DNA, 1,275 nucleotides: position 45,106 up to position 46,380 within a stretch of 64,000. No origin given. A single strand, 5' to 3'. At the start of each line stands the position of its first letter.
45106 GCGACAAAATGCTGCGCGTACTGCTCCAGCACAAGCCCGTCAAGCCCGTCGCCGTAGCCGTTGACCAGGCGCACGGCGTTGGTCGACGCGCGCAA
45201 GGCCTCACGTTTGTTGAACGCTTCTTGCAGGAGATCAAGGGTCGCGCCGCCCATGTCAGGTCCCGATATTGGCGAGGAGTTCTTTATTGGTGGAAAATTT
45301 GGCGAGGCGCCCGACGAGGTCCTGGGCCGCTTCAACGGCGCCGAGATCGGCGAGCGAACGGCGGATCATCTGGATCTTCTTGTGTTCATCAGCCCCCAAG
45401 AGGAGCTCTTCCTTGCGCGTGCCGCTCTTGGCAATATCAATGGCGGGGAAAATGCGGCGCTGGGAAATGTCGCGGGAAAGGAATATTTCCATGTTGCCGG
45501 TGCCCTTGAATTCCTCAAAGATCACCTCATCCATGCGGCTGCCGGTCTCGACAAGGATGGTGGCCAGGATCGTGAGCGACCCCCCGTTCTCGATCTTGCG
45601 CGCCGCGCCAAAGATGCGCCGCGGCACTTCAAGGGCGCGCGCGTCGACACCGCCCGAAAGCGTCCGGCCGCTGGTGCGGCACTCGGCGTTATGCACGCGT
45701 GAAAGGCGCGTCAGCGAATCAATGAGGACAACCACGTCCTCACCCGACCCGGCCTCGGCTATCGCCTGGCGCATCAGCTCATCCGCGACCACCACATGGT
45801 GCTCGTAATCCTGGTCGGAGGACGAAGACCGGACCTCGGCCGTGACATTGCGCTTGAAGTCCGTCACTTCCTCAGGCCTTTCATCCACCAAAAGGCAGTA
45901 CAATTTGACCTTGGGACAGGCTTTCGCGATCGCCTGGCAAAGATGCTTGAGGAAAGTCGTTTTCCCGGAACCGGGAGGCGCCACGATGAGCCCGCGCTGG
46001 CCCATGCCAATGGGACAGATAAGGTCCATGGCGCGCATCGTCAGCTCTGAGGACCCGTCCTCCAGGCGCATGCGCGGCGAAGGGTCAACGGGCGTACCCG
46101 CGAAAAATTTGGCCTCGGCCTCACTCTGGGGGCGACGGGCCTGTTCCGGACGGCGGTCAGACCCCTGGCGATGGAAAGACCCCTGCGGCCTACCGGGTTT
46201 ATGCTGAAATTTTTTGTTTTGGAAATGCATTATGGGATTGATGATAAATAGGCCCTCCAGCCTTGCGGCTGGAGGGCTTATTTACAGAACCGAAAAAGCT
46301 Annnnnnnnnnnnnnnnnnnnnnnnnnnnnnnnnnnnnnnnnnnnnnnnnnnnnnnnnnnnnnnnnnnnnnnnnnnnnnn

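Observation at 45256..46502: Rho ATPase core lacking its N-terminal RNA-binding domain, immediately downstream of a stand-alone cold-shock-domain gene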

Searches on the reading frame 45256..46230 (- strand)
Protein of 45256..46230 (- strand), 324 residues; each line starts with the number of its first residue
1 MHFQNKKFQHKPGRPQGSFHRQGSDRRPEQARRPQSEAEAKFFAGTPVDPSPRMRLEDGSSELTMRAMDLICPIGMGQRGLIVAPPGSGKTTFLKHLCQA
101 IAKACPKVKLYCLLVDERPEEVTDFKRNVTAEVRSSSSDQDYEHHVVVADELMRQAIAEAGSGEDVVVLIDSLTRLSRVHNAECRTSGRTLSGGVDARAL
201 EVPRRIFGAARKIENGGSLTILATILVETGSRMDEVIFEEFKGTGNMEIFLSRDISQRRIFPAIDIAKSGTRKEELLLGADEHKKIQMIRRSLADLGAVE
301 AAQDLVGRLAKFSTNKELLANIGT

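Call 3: search_protein_families(library=pfam, proteins=[window:45256-46230:-], max_evalue=0.01)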
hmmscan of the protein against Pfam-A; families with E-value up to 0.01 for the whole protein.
window:45256-46230:- (324 aa): 12 families
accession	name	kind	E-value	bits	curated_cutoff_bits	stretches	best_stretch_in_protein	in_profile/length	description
PF00006.31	ATP-synt_ab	-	3.1e-19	69.9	29.5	1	65-269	2-211/213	ATP synthase alpha/beta family, nucleotide-binding domain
PF13481.12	AAA_25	-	0.00011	22.3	27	1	74-166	30-126/195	AAA domain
PF13401.12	AAA_22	-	0.00018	22.2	27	1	80-180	8-100/130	AAA domain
PF00004.35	AAA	-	0.00048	21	21.2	1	81-179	2-72/131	ATPase family associated with various cellular activities (AAA)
PF00005.33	ABC_tran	-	0.0014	19.7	25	1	74-198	8-116/137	ABC transporter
PF13479.12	AAA_24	-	0.002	18.4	27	1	77-186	2-86/195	AAA domain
PF05729.18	NACHT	-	0.0025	18.1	26.7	1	85-112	8-35/167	NACHT domain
PF13245.12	AAA_19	-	0.0035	18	25.1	0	81-111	15-45/134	AAA domain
PF13191.12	AAA_16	-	0.0055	17.7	32.6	0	70-175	15-143/167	AAA ATPase domain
PF01443.25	Viral_helicase1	-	0.0076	16.5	21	1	84-156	5-72/228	Viral superfamily 1 RNA helicase core domain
PF13238.12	AAA_18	-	0.0084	17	29.4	0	81-171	2-78/128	AAA domain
PF01637.24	ATPase_2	-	0.0092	16.2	33.2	0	82-181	25-127/225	ATPase domain predominantly from Archaea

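Call 4: search_protein_families(library=ncbifam, proteins=[window:45256-46230:-], max_evalue=0.01)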
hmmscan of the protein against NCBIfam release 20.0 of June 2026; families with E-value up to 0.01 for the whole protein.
window:45256-46230:- (324 aa): 33 families (the best 25 are shown)
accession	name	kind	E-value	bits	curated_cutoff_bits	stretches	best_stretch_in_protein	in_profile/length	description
NF006886.1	PRK09376.1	equivalog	4.3e-116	388.1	315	1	36-321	127-412/413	transcription termination factor Rho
TIGR00767.1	rho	equivalog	2e-111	372.9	509.45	1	37-322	128-413/415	transcription termination factor Rho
NF041509.1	paralog_Rho2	exception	6.2e-99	331.7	628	1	34-322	71-360/360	transcription termination factor Rho, short form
TIGR02546.1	III_secr_ATP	equivalog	5.6e-24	84.6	604.75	1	36-300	106-371/423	type III secretion system ATPase SctN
TIGR01026.1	fliI_yscN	subfamily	4.7e-21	75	379.5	1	41-300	129-388/440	FliI/YscN family ATPase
TIGR03496.1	FliI_clade1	equivalog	1.3e-20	73.6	619.1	1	35-298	96-362/414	flagellar protein export ATPase FliI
TIGR03498.1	FliI_clade3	equivalog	4.8e-20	71.6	587.45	1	41-297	105-364/418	flagellar protein export ATPase FliI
NF005295.0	PRK06820.1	equivalog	7.5e-20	71.3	690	1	40-299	127-387/440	EscN/YscN/HrcN family type III secretion system ATPase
TIGR03497.1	FliI_clade2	equivalog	1.8e-19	70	629.8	1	42-295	103-357/413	flagellar protein export ATPase FliI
NF006012.0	PRK08149.1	equivalog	6.4e-18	64.9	594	1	44-305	122-384/431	type III secretion system ATPase SctN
NF005765.0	PRK07594.1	equivalog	1.5e-17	63.5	715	1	64-300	142-380/433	EscN/YscN/HrcN family type III secretion system ATPase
NF005391.0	PRK06936.1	equivalog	2.3e-17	63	657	1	50-300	136-387/439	type III secretion system ATPase SctN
NF006575.0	PRK09099.1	subfamily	6.1e-17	61.5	706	1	41-301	130-391/443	type III secretion system ATPase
NF006290.1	PRK08472.1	equivalog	6.3e-13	48.3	644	1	60-294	140-376/433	flagellar protein export ATPase FliI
NF005535.1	PRK07196.1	equivalog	6e-12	45.3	715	1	58-301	138-384/434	flagellar protein export ATPase FliI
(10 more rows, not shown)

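Call 8: find_homologous_proteins(query=window:45256-46230:-, max_evalue=1e-10)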
Query window:45256-46230:- (324 aa): 8000 proteins with E <= 1e-10 among 8000 candidates; the best 120 are listed.
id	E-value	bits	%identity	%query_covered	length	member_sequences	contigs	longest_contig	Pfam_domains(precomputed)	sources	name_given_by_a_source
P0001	3.1e-201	685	96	100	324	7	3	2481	PF00006.32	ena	-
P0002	3.0e-164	564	81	99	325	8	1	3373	PF00006.32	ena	-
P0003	4.9e-164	563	81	99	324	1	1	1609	PF00006.32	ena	-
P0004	1.1e-160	552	78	99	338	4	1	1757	PF00006.32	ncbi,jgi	-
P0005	6.3e-160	550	87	89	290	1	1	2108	PF00006.32,PF13481.13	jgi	jgi:transcription termination factor Rho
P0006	1.2e-159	549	85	90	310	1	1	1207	PF00006.32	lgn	-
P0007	2.1e-159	548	80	99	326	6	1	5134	PF00006.32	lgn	-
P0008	2.2e-159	548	87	89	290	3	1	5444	PF00006.32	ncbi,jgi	-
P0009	7.4e-158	543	86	89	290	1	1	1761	PF00006.32,PF00004.36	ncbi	-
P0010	4.0e-157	541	79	99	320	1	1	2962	PF00006.32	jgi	jgi:transcription termination factor Rho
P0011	1.1e-156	539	81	95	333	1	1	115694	PF00006.32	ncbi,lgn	-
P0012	1.7e-156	538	84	89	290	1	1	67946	PF00006.32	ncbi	-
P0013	1.7e-154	532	85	89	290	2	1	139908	PF00006.32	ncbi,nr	ncbi:MAG: transcription termination factor Rho [Candidatus Omnitrophica bacterium]|nr:transcription 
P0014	4.0e-153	527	75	99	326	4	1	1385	PF00006.32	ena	-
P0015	3.0e-152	525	76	97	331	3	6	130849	PF00006.32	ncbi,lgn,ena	-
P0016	1.1e-147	510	74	99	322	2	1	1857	PF00006.32,PF13481.13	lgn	-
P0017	4.3e-147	508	74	97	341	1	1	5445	PF00006.32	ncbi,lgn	-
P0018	7.4e-147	507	73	98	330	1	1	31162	PF00006.32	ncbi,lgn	-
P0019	1.0e-146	506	76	97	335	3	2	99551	PF00006.32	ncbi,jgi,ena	-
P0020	1.9e-146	505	74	98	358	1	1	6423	PF00006.32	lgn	-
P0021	2.5e-146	505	75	98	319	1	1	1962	PF00006.32,PF13401.13,PF13481.13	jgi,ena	-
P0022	3.6e-146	505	79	90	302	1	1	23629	PF00006.32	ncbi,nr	ncbi:MAG: transcription termination factor Rho [Candidatus Omnitrophica bacterium]|nr:transcription 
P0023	3.4e-145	501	79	88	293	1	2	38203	PF00006.32,PF13481.13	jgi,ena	-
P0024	3.8e-145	501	75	97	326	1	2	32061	PF00006.32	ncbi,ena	-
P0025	4.6e-145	501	74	97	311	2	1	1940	PF00006.32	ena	-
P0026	6.8e-145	500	77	94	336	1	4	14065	PF00006.32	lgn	-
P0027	3.6e-144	498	73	97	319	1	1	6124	PF00006.32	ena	-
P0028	4.3e-144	498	78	90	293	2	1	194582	PF00006.32,PF13401.13,PF13481.13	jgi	jgi:transcription termination factor Rho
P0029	6.6e-144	497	73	99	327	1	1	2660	PF00006.32,PF13481.13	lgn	-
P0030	9.3e-144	497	77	92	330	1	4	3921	PF00006.32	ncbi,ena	-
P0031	1.0e-143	496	73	96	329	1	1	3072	PF00006.32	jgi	jgi:transcription termination factor Rho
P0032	1.8e-143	496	72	99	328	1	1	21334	PF00006.32,PF00004.36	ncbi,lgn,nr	ncbi:MAG: transcription termination factor Rho [Candidatus Omnitrophica bacterium]|nr:transcription 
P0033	1.9e-143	496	77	89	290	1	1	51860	PF00006.32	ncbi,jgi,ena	jgi:transcription termination factor Rho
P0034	2.0e-143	496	74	96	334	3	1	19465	PF00006.32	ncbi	-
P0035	3.6e-143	495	73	95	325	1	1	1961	PF00006.32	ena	-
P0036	4.6e-143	494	72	98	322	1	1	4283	PF00006.32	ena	-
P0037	5.0e-143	494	78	88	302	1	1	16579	PF00006.32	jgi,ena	-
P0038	8.3e-143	494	75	91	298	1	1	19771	PF00006.32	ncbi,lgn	-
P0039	1.1e-142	493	70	99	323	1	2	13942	PF00006.32,PF13481.13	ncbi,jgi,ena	-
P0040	1.2e-142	493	80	87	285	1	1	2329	PF00006.32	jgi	jgi:transcription termination factor Rho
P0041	1.3e-142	493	73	98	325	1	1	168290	PF00006.32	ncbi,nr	ncbi:MAG: transcription termination factor Rho [Candidatus Omnitrophica bacterium]|nr:transcription 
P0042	1.6e-142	493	71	99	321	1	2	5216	PF00006.32,PF13481.13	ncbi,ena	-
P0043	2.1e-142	492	78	89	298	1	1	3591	PF00006.32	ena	-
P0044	2.2e-142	492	71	98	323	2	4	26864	PF00006.32,PF13481.13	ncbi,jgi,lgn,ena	-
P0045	2.7e-142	492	76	90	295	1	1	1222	PF00006.32,PF13481.13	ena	-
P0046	2.9e-142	492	77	89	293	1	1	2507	PF00006.32,PF13481.13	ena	-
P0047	3.1e-142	492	76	90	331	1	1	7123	PF00006.32,PF13481.13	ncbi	-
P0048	3.2e-142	492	72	97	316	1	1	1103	PF00006.32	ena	-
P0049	3.3e-142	492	77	90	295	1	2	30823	PF00006.32,PF00004.36,PF13481.13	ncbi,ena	-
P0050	3.4e-142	492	77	90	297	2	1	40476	PF00006.32,PF13481.13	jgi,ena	-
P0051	3.4e-142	492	77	88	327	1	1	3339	PF00006.32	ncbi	-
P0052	4.2e-142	491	77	90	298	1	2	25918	PF00006.32,PF13481.13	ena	-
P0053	7.7e-142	490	68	97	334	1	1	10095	PF00006.32,PF13481.13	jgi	jgi:transcription termination factor Rho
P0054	9.1e-142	490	77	90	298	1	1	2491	PF00006.32,PF13481.13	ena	-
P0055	9.7e-142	490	77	90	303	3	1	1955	PF00006.32,PF01637.25,PF13481.13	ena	-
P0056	1.0e-141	490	76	90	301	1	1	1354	PF00006.32,PF00004.36,PF13481.13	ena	-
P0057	1.2e-141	490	78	88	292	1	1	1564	PF00006.32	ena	-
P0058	1.5e-141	489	72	96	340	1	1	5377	PF00006.32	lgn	-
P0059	1.5e-141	489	74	95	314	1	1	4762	PF00006.32,PF13481.13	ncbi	ncbi:MAG: transcription termination factor Rho, partial [Candidatus Omnitrophica bacterium CG1_02_46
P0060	1.8e-141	489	71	99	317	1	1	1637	PF00005.34,PF00006.32,PF00004.36,PF13481.13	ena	-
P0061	1.9e-141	489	71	96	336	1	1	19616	PF00006.32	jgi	jgi:transcription termination factor Rho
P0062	1.9e-141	489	78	89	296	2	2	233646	PF00006.32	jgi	jgi:transcription termination factor Rho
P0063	1.9e-141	489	74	98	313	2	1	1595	PF00006.32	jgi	-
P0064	2.1e-141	489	76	90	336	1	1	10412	PF00006.32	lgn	-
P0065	2.3e-141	489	71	98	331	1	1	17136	PF00006.32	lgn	-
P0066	2.3e-141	489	73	94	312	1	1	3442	PF00005.34,PF00006.32,PF13481.13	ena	-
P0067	3.3e-141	488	77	88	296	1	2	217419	PF00005.34,PF00006.32,PF13481.13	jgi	jgi:transcription termination factor Rho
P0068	3.8e-141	488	77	88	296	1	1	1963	PF00006.32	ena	-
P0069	4.0e-141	488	71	96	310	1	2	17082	PF00006.32,PF13481.13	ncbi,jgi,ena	-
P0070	4.9e-141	488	76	90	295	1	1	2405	PF00006.32,PF05729.19,PF13481.13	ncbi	-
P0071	5.6e-141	488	72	94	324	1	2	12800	PF00005.34,PF00006.32,PF13481.13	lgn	-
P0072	5.8e-141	487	71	98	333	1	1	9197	PF00006.32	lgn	-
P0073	6.0e-141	487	70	98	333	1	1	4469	PF00006.32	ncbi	-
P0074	7.3e-141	487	74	89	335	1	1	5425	PF00006.32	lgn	-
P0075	8.3e-141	487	70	98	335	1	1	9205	PF00006.32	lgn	-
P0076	8.7e-141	487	70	98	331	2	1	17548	PF00006.32,PF13481.13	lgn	-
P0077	1.2e-140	486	71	95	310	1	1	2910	PF00006.32,PF13481.13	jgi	jgi:transcription termination factor Rho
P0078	1.4e-140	486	75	90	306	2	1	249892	PF00006.32,PF13481.13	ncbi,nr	ncbi:MAG: transcription termination factor Rho [Candidatus Omnitrophota bacterium]|nr:transcription 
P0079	1.4e-140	486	72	97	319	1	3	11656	PF00006.32,PF13481.13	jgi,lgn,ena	-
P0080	1.6e-140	486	71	96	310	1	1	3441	PF00006.32,PF13481.13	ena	-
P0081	2.5e-140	485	73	94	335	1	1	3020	PF00006.32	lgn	-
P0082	2.7e-140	485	75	90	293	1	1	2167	PF00006.32,PF13481.13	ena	-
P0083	2.7e-140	485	71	95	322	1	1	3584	PF00006.32,PF00004.36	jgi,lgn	jgi:transcription termination factor Rho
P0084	2.8e-140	485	71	95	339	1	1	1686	PF00006.32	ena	-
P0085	3.2e-140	485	75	93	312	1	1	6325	PF00006.32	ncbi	-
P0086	3.9e-140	485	71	98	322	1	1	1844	PF00006.32,PF00004.36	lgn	-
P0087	4.1e-140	485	72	100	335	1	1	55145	PF00006.32,PF13481.13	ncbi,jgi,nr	ncbi:MAG TPA: transcription termination factor Rho [Verrucomicrobiae bacterium]|nr:transcription ter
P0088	4.3e-140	485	71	98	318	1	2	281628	PF00006.32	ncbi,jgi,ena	-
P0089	4.5e-140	485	71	100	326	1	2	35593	PF00006.32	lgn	-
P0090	5.0e-140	484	72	95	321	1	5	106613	PF00006.32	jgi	-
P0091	5.0e-140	484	72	93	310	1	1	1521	PF00006.32,PF13481.13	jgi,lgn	jgi:transcription termination factor Rho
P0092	5.4e-140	484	71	96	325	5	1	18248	PF00006.32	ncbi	-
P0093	6.4e-140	484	74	90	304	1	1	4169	PF00006.32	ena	-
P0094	7.0e-140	484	86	80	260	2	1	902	PF00006.32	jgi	jgi:transcription termination factor Rho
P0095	7.3e-140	484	79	87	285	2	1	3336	PF00006.32,PF13481.13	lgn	-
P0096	7.5e-140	484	71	99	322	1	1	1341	PF00006.32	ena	-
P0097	7.8e-140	484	78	87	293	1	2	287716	PF00006.32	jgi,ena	-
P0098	8.1e-140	484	78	88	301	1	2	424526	PF00006.32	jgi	jgi:transcription termination factor Rho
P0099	8.2e-140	484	72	97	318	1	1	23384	PF00005.34,PF00006.32,PF13481.13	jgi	jgi:transcription termination factor Rho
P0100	9.3e-140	484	69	98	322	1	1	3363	PF00006.32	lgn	-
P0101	9.3e-140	483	70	100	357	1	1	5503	PF00006.32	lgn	-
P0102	1.0e-139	483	76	90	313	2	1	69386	PF00006.32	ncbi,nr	ncbi:MAG: transcription termination factor Rho [Candidatus Omnitrophica bacterium]|nr:transcription 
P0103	1.1e-139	483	74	90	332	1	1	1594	PF00006.32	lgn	-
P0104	1.3e-139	483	70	95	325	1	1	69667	PF00006.32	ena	-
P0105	1.6e-139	483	76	90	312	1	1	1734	PF00006.32,PF13401.13,PF13481.13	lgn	-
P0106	1.6e-139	483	72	94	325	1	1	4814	PF00006.32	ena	-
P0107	1.7e-139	483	71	96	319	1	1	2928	PF00006.32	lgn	-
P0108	1.8e-139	483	71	98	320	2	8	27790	PF00006.32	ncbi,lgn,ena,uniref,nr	ncbi:MAG: transcription termination factor Rho [Omnitrophica bacterium RIFCSPLOWO2_12_FULL_44_17]|un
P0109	1.9e-139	483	69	99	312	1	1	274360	PF00006.32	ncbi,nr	ncbi:MAG: transcription termination factor Rho [Candidatus Omnitrophica bacterium]|nr:transcription 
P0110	2.0e-139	482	72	93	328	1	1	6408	PF00005.34,PF00006.32,PF13481.13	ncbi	-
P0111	2.0e-139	482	70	99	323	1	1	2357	PF00006.32,PF05729.19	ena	-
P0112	2.7e-139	482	70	97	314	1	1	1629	PF00006.32,PF13481.13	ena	-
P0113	3.0e-139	482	70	99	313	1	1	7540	PF00006.32,PF13481.13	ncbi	-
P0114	3.4e-139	482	71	93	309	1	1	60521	PF00006.32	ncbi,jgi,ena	-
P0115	3.4e-139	482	77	88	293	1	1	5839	PF00006.32,PF00004.36,PF13481.13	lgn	-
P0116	4.2e-139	481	75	89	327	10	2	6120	PF00006.32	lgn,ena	-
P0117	4.4e-139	481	70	99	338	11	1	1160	PF00006.32,PF13481.13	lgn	-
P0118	4.5e-139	481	75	88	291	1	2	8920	PF00006.32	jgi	-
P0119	5.0e-139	481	77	88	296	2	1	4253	PF00006.32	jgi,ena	-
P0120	5.0e-139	481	72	97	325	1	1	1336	PF00005.34,PF00006.32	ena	-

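Call 13: find_related_loci(query=window:45256-46230:-, collection=genome_contigs, flank=4000)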
Query window:45256-46230:- (324 aa) in genome_contigs; peptide patterns used: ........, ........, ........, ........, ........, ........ (x = any residue, [..] = any of these).
600 stretches matched a pattern (row limit reached: there are more); 598 encode a relative of the query (tblastn E <= 1e-3); the best 80 are kept; 80 distinct loci.
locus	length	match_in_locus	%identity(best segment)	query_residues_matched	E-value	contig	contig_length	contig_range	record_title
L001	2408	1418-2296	72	27-320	3e-151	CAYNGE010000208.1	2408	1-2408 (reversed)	MAG TPA_asm: uncultured Planctomycetales bacterium isolate binchicken_co162_605 genome assembly, contig: NODE_162196_len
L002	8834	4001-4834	58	46-323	7e-102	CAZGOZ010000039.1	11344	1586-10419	MAG TPA_asm: uncultured Planctomycetia bacterium isolate binchicken_co332_45 genome assembly, contig: NODE_1443_length_1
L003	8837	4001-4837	55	46-324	1e-97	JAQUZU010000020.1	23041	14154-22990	MAG: Candidatus Kapaibacterium sp. isolate STD2_268 NODE_7989_length_23041_cov_11.610064_Sandtown_D2, whole genome shotg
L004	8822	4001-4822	55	46-319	5e-96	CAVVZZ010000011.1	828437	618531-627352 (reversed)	MAG: Ignavibacteriota bacterium isolate MFD01872.bin.1.283 genome assembly, contig: contig_53690, whole genome shotgun s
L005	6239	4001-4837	53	46-324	1e-95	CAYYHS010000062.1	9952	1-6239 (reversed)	MAG TPA_asm: uncultured Chitinophagaceae bacterium isolate binchicken_co54_148 genome assembly, contig: NODE_12340_lengt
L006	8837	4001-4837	53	46-324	1e-95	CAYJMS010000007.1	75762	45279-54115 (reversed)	MAG TPA_asm: uncultured Chitinophagaceae bacterium isolate ERP124720_co1_92 genome assembly, contig: NODE_478_length_757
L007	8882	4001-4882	53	26-324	4e-95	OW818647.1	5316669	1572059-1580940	metagenome genome assembly, chromosome: 1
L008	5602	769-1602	56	47-323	2e-95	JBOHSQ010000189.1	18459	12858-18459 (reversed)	MAG: Gemmatimonadales bacterium isolate M3-S_metawrap_bin.210 k127_3599198, whole genome shotgun sequence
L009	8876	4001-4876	52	34-324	3e-95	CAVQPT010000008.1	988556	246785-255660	MAG: uncultured Bacteroidetes bacterium isolate MFD09964.bin.3.183 genome assembly, contig: contig_5199, whole genome sh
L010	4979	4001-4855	55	38-322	2e-95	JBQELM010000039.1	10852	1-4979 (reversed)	MAG: Mycetocola sp. isolate AOP1_B1_surf _bin _16 AOP1_B1_surf.bin.16_39, whole genome shotgun sequence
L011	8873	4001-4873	54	34-323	8e-95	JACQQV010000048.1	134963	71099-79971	MAG: Candidatus Omnitrophota bacterium isolate NC_groundwater_1342_Ag_S-0.2um_51_121 S_p2_S4_coassembly_k141_3381066, wh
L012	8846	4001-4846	55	41-322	5e-95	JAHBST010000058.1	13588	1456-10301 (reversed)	MAG: Cryobacterium sp. isolate ACE_ACT7 ACT7_58, whole genome shotgun sequence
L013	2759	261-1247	49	4-322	8e-98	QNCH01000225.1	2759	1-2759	MAG: Candidatus Omnitrophota bacterium isolate B26_G9 B26_Guay9_scaffold_95009, whole genome shotgun sequence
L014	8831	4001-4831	56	46-322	8e-95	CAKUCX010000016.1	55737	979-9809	MAG: uncultured Kiritimatiellaeota bacterium isolate REFINED_METABAT215_TOP10_CONTIGS_1500_ASSEMBLY_K77_MERGED__Hadza_Mo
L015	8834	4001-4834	53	47-324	4e-95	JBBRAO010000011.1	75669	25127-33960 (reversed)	MAG: Candidatus Kapaibacterium sp. isolate Co_metawrap_2299 Cmw_2299_k141_4525052_length_75669_cov_21.9978, whole genome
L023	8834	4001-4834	55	46-323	9e-94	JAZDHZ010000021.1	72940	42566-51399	MAG: Candidatus Omnitrophota bacterium isolate MEGAHIT-group-0.379 k141_17452879, whole genome shotgun sequence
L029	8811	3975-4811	54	46-324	1e-93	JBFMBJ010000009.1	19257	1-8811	MAG: Candidatus Omnitrophota bacterium isolate MAG161 MAG161_9, whole genome shotgun sequence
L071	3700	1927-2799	50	34-323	1e-91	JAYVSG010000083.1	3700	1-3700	MAG: Candidatus Omnitrophota bacterium isolate GL74_DN_concoct_188_sub GL74_DN_concoct_188_sub_82, whole genome shotgun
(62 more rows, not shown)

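Call 17: find_encoding_contigs(protein=window:45256-46230:-, flank=10000, max_places=6)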
Protein window:45256-46230:- (324 aa): 17 contigs read that carry it; 6 places shown.
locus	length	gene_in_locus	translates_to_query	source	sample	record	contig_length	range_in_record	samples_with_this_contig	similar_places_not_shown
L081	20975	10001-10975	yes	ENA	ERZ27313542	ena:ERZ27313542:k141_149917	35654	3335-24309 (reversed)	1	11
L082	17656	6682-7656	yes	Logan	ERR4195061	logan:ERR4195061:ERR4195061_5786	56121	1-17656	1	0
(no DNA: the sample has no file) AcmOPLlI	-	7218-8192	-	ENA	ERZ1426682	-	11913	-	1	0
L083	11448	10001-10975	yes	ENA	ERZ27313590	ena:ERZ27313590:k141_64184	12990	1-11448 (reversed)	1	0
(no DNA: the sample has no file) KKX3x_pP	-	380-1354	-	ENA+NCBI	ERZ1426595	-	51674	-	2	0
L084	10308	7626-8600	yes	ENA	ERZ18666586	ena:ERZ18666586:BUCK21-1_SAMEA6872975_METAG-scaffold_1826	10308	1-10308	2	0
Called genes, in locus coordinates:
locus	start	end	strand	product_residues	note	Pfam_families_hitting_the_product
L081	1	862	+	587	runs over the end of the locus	PF08497:Radical_SAM_N, PF11842:DUF3362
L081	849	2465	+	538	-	PF00005:ABC_tran, PF02463:SMC_N (faint), PF13304:AAA_21 (faint), PF12848:ABC_tran_Xtn, PF00005:ABC_tran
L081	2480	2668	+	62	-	-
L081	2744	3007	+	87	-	PF04014:MazE_antitoxin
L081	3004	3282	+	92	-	-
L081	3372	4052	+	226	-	PF00072:Response_reg, PF00486:Trans_reg_C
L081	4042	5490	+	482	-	PF00672:HAMP, PF00512:HisKA, PF02518:HATPase_c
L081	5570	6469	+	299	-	PF12146:Hydrolase_4, PF00561:Abhydrolase_1 (faint), PF12697:Abhydrolase_6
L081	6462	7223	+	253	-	PF06888:Put_Phosphatase, PF12710:HAD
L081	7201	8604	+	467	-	PF00202:Aminotran_3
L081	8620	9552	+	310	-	PF00491:Arginase (faint)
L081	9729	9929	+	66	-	PF00313:CSD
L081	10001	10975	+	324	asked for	PF00006:ATP-synt_ab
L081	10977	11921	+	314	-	PF10672:Methyltrans_SAM, PF03602:Cons_hypoth95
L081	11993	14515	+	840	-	-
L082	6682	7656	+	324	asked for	PF00006:ATP-synt_ab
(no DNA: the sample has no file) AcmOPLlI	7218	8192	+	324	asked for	PF00006:ATP-synt_ab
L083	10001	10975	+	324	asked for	PF00006:ATP-synt_ab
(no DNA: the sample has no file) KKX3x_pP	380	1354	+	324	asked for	PF00006:ATP-synt_ab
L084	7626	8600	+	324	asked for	PF00006:ATP-synt_ab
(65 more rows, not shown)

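Call 19: find_encoding_contigs(protein=P0013, flank=4000, max_places=1)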
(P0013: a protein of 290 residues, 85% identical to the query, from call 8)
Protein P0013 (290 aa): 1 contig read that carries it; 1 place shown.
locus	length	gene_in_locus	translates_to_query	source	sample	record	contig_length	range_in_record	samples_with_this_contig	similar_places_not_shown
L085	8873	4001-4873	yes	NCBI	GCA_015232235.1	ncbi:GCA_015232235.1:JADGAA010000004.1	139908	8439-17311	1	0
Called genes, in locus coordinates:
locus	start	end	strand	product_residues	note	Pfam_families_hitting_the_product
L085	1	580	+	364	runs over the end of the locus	PF01924:HypD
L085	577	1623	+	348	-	PF00586:AIRS, PF02769:AIRS_C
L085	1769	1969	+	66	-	PF00313:CSD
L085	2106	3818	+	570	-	PF21563:Mcp40H-20_sensor (faint), PF00672:HAMP (faint), PF02518:HATPase_c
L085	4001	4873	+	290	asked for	PF00006:ATP-synt_ab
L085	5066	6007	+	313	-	PF10672:Methyltrans_SAM, PF03602:Cons_hypoth95 (weak)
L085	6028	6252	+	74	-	-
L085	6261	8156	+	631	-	PF00005:ABC_tran, PF02367:TsaE (faint), PF02463:SMC_N (faint), PF13191:AAA_16 (faint), PF13555:AAA_29 (faint), PF12848:ABC_tran_Xtn (weak), PF00005:ABC_tran, PF16326:ABC_tran_CTD, +5 more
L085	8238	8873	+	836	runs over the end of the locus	-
